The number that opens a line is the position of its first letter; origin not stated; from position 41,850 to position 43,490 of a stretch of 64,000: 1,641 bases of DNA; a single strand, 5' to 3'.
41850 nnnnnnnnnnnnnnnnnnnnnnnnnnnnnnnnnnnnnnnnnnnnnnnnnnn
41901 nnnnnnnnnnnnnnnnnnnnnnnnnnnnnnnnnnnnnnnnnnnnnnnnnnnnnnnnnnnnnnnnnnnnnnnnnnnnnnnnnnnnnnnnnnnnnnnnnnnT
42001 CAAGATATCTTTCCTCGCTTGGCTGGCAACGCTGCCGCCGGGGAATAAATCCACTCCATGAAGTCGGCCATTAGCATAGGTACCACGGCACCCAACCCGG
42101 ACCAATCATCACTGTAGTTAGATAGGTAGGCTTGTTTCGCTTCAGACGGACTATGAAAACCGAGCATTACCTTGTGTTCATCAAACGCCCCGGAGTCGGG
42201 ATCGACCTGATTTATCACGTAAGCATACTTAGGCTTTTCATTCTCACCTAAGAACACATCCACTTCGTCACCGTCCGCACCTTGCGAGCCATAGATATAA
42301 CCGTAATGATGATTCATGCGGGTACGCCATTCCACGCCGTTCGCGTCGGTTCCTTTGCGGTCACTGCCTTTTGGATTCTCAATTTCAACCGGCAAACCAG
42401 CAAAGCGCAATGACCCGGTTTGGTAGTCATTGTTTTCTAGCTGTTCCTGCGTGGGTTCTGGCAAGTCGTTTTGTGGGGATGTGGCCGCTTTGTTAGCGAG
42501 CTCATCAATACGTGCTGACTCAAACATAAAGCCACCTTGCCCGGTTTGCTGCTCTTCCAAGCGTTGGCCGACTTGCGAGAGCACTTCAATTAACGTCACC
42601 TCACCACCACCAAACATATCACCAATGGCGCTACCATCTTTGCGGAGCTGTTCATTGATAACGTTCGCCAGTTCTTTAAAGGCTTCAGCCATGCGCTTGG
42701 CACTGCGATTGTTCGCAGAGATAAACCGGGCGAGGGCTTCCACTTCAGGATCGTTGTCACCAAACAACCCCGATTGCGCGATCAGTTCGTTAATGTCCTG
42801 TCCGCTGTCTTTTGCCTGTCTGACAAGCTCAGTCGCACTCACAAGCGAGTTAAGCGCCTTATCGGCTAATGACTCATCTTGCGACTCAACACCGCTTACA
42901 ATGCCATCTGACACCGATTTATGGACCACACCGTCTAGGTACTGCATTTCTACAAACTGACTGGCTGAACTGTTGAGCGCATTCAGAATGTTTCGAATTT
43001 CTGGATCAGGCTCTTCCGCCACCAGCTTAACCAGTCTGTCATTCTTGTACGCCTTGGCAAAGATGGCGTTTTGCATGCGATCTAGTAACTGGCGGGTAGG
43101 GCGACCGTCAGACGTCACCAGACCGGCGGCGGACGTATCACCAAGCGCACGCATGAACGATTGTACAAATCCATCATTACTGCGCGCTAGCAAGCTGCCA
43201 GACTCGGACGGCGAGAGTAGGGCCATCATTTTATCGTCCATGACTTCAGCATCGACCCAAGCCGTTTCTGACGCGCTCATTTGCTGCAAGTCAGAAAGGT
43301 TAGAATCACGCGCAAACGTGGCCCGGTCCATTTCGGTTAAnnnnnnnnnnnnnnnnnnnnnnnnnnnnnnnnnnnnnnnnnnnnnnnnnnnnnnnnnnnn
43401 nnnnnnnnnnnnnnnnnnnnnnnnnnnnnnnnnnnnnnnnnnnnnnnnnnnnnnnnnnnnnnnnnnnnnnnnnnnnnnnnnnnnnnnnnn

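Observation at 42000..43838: ParB/Srx-like domain fused to an inorganic-pyrophosphatase-like domain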

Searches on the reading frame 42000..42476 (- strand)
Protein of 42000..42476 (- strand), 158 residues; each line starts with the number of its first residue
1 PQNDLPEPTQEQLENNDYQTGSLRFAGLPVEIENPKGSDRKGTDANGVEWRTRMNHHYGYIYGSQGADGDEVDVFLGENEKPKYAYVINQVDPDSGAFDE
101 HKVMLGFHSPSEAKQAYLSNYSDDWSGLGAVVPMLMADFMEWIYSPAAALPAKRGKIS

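Call 21: find_homologous_proteins(query=window:42003-42431:-, max_evalue=0.001)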
Query seq(143 aa) (143 aa): 31 proteins with E <= 0.001 among 59 candidates.
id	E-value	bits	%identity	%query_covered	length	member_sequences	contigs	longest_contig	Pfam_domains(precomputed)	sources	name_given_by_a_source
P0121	1.7e-47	179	60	95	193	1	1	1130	PF18823.7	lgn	-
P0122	3.6e-43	165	58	89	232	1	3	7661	PF18823.7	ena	-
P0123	3.0e-36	142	50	89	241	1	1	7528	PF18823.7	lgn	-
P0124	3.1e-33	133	51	87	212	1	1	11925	PF18823.7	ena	-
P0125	1.6e-32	130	51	89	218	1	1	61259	PF18823.7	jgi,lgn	jgi:hypothetical protein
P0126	3.0e-32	130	47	92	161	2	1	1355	PF18823.7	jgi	jgi:hypothetical protein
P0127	3.0e-31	126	50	82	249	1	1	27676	PF18823.7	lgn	-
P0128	3.7e-30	123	46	94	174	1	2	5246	PF18823.7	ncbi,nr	ncbi:MAG: hypothetical protein CMI13_12180, partial [Oleibacter sp.]|nr:hypothetical protein [Thalas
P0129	2.2e-29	120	48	99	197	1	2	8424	PF18823.7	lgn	-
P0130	1.0e-28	118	46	94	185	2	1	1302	PF18823.7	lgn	-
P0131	2.1e-28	117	46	89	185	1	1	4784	PF18823.7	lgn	-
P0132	3.9e-28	116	44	89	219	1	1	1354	PF18823.7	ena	-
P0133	4.9e-28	116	50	85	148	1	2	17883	PF18823.7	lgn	-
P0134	5.4e-28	116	48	89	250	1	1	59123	PF18823.7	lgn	-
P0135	1.3e-25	108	52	85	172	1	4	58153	PF18823.7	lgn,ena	-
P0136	1.4e-24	105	40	96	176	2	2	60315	PF18823.7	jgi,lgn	jgi:hypothetical protein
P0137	1.9e-24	104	43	91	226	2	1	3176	PF18823.7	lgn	-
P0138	6.9e-23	99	51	66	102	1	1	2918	PF18823.7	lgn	-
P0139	1.1e-22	98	42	89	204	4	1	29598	PF18823.7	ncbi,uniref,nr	ncbi:hypothetical protein [Methylomonas koyamae]|uniref:Inorganic pyrophosphatase domain-containing 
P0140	1.2e-22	98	42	90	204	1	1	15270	PF18823.7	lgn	-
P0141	1.3e-22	98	44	94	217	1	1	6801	PF18823.7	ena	-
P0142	7.2e-22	96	42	83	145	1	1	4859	PF18823.7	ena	-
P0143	3.0e-21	94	43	89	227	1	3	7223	PF18823.7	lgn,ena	-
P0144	3.8e-21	93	44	89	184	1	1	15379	PF18823.7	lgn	-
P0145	1.7e-20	91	42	89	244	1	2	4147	PF18823.7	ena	-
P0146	2.8e-17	81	38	92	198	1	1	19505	PF18823.7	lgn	-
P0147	1.9e-16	78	51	55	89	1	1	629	PF18823.7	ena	-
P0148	2.4e-16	78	47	63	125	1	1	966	PF18823.7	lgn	-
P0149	2.0e-12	65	43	63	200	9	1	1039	PF18823.7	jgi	jgi:hypothetical protein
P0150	5.4e-12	64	57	47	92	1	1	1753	PF18823.7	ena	-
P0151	5.4e-11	61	47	48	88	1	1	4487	PF18823.7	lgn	-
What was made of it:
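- The domain also exists as small stand-alone proteins of 150-250 aa (call 21).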

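Call 28: search_solved_structures(query=A2, max_evalue=10, show_alignments=3)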
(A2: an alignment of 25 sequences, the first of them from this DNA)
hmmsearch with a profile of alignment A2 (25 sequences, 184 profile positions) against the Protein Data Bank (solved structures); distinct sequences matched with E-value up to 10: 34.
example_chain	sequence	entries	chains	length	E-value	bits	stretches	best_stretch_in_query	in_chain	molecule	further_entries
9b41_L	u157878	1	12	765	8.3e-51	175.5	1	39-172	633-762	gp19 Portal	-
4z70_A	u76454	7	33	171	0.00018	24.5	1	40-96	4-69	Inorganic pyrophosphatase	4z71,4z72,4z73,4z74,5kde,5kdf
1sxv_A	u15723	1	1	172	0.00024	24.1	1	41-96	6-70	Inorganic pyrophosphatase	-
1wcf_A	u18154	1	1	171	0.00027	23.9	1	41-96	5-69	INORGANIC PYROPHOSPHATASE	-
4ecp_A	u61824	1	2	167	0.00059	22.8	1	46-96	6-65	Inorganic pyrophosphatase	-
2uxs_A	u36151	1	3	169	0.0012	21.8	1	48-96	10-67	INORGANIC PYROPHOSPHATASE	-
1ygz_A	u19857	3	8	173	0.0047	19.9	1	73-103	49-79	Inorganic pyrophosphatase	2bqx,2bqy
1faj_A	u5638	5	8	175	0.036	17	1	76-97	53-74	SOLUBLE INORGANIC PYROPHOSPHATASE | INORGANIC PYROPHOSPHATASE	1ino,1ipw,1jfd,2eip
1mjz_A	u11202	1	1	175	0.036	17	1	76-97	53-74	INORGANIC PYROPHOSPHATASE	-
1mjw_A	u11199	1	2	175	0.036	17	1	76-97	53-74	INORGANIC PYROPHOSPHATASE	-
4um4_A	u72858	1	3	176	0.036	17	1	76-97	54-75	INORGANIC PYROPHOSPHATASE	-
2au7_A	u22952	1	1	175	0.038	16.9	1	76-96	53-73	Inorganic pyrophosphatase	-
1i40_A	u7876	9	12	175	0.038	16.9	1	76-96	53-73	INORGANIC PYROPHOSPHATASE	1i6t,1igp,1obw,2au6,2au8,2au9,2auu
5tea_A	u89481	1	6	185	0.04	16.8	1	75-167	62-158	Inorganic pyrophosphatase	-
3i4q_A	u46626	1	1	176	0.055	16.4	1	75-96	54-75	APC40078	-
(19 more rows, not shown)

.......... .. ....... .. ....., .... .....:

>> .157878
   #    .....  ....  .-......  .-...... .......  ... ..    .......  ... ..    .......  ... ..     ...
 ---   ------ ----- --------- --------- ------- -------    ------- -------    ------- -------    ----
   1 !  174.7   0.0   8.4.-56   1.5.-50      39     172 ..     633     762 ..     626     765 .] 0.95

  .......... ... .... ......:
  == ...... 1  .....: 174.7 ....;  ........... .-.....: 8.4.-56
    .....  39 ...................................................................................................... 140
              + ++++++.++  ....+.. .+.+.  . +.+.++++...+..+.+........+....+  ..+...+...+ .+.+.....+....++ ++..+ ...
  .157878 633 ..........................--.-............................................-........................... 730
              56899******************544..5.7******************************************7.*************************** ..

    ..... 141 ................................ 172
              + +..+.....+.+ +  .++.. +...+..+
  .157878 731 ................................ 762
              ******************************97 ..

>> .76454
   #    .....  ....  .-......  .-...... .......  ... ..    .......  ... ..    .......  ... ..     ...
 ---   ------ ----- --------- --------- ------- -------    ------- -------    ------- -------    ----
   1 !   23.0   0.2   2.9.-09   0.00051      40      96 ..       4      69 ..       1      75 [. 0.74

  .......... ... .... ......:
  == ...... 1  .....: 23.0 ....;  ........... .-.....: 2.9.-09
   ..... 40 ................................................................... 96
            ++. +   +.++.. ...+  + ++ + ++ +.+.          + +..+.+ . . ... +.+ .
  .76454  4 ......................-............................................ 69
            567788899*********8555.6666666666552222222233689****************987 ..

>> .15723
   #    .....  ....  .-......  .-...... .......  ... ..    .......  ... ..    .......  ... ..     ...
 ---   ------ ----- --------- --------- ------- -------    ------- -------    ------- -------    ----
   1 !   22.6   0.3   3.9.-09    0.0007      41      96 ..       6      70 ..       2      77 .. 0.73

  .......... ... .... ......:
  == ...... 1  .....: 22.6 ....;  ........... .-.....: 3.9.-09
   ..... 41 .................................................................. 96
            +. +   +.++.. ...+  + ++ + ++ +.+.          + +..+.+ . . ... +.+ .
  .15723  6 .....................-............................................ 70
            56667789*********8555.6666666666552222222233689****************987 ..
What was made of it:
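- Checked: A profile of 25 InPase domains hits solved PPases, best M. tuberculosis 4z70 at E 1.8e-4 (call 28).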

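Call 40: search_protein_families(library=pfam, proteins=[window:42000-42476:-], max_evalue=10)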
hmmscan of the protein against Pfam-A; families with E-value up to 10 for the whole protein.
window:42000-42476:- (158 aa): 3 families
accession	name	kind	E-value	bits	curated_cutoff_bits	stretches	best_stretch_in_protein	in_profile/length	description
PF18823.6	InPase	-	4.8e-53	179.1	26.8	1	11-143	2-134/135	Inorganic Pyrophosphatase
PF22877.3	RRM_Thc1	-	0.012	16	23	1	99-131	34-65/75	Thc1, RRM domain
PF00719.24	Pyrophosphatase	-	0.18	12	23.5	1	52-79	32-59/153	Inorganic pyrophosphatase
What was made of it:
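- Closest known: Family I soluble inorganic pyrophosphatase. Different: Only 15-20% identity, and below the PF00719 threshold (call 40).
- It falls below the Pfam threshold for true pyrophosphatases: PF00719 scores 12 bits against a cutoff of 23.5 (call 40).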

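Call 75: search_protein_representatives(alignment_id=A2)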
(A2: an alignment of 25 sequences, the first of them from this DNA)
Query: 25 sequences, 184 profile positions. Proteins with E-value up to 0.001 (for the whole library): 12212; up to 1e-10: 11581; up to 1e-30: 8733. The best 150 are listed.
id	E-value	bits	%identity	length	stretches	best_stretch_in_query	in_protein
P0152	2.0e-100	350.3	-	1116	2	8-171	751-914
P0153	4.6e-72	257.9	-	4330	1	9-176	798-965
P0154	9.9e-72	256.8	-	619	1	7-174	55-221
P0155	2.5e-70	252.2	-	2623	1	8-175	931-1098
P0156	2.9e-70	252.1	-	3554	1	8-177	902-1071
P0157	4.4e-70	251.5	-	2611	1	7-175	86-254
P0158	2.5e-69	249.0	-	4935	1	8-174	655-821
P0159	5.3e-69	247.9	-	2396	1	7-178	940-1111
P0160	5.4e-69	247.9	-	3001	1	9-178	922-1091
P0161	9.0e-69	247.2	-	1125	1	6-176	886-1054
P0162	9.9e-69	247.0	-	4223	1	8-177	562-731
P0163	1.0e-68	247.0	-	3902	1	8-175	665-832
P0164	1.1e-68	246.9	-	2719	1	8-175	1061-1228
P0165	1.1e-68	246.9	-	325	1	4-173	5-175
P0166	1.3e-68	246.7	-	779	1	9-175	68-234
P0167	1.5e-68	246.5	-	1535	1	9-178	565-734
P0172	2.5e-68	245.7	-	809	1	6-177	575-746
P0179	1.3e-67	243.4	-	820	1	6-175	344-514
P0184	2.3e-67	242.6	-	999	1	9-177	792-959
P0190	4.2e-67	241.7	-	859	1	5-175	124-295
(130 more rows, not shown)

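Call 79: search_protein_families(library=pfam, proteins=[P0152, P0154, P0161, P0166, P0172, P0179, P0184, P0190, P0167, P0165], max_evalue=0.00001)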
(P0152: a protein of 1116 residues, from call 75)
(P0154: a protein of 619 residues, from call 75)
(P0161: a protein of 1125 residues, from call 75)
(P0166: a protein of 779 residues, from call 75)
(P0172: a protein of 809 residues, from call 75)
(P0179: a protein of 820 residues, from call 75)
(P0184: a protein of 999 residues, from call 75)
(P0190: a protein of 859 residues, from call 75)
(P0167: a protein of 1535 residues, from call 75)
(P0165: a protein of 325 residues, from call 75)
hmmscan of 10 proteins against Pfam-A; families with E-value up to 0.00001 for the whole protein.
P0152 (1116 aa): 2 families
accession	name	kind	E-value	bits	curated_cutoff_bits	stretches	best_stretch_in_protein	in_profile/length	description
PF18823.6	InPase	-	8.1e-93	307.8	26.8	2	773-907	1-135/135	Inorganic Pyrophosphatase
PF21724.2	DUF6861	-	4.1e-06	26.8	28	0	148-199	31-82/194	Family of unknown function (DUF6861)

P0154 (619 aa): 3 families
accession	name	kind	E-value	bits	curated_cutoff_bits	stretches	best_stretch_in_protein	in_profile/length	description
PF18823.6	InPase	-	2.5e-62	209.1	26.8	1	78-211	1-135/135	Inorganic Pyrophosphatase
PF13508.13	Acetyltransf_7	-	1.8e-08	35.1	27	0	492-551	29-83/84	Acetyltransferase (GNAT) domain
PF13673.13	Acetyltransf_10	-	4.1e-06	27.2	23.6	0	454-551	20-108/128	Acetyltransferase (GNAT) domain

P0161 (1125 aa): 1 family
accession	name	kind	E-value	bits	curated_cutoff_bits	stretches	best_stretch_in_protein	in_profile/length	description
PF18823.6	InPase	-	1.5e-57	193.7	26.8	1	911-1042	2-135/135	Inorganic Pyrophosphatase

P0166 (779 aa): 1 family
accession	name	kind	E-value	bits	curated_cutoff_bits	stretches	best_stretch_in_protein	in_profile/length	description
PF18823.6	InPase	-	3.9e-59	198.8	26.8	1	90-223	2-135/135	Inorganic Pyrophosphatase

P0172 (809 aa): 1 family
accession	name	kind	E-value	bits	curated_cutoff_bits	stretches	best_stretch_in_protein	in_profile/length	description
PF18823.6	InPase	-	2e-57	193.3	26.8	1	599-733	1-135/135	Inorganic Pyrophosphatase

P0179 (820 aa): 2 families
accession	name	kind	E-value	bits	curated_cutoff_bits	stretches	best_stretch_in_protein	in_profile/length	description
PF18823.6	InPase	-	7e-59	198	26.8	1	368-503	1-135/135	Inorganic Pyrophosphatase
PF18812.6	PBECR3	-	1.3e-06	28.8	30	1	174-267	10-104/115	phage-Barnase-EndoU-ColicinE5/D-RelE like nuclease3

P0184 (999 aa): 1 family
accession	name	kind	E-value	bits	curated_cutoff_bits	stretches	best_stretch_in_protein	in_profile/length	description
PF18823.6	InPase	-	7.9e-58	194.5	26.8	1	813-946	1-135/135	Inorganic Pyrophosphatase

P0190 (859 aa): 1 family
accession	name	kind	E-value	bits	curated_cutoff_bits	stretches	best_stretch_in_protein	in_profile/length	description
PF18823.6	InPase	-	1.6e-56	190.3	26.8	1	149-284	1-135/135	Inorganic Pyrophosphatase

P0167 (1535 aa): 2 families
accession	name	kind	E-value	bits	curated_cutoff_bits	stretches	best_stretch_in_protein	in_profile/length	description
PF18823.6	InPase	-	1.3e-58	197.1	26.8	1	586-720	1-135/135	Inorganic Pyrophosphatase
PF18799.6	LPD5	-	5.5e-42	143.9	27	1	1301-1443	1-140/144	Large polyvalent protein-associated domain 5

P0165 (325 aa): 1 family
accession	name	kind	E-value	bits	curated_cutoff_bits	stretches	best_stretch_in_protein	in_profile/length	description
PF18823.6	InPase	-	3.7e-59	198.9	26.8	1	31-166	1-135/135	Inorganic Pyrophosphatase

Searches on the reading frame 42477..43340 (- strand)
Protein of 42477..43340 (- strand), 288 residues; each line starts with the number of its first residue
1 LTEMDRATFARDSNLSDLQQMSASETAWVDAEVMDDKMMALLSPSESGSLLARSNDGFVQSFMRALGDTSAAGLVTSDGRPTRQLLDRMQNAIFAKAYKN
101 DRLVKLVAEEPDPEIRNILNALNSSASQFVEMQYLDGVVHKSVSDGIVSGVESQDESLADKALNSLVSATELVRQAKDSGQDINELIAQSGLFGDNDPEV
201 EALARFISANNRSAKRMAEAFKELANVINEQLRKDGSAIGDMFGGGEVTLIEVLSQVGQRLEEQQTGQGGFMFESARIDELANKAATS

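Call 40: search_protein_families(library=pfam, proteins=[window:42477-43340:-], max_evalue=10)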
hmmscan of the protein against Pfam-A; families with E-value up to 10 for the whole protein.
window:42477-43340:- (288 aa): 2 families
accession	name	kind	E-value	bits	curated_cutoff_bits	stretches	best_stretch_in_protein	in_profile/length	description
PF12612.13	TFCD_C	-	0.042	14.1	22.4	1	128-182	67-119/187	Tubulin folding cofactor D C terminal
PF17724.6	DUF5568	-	0.24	11.6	32.4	1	57-81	101-125/185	Family of unknown function (DUF5568)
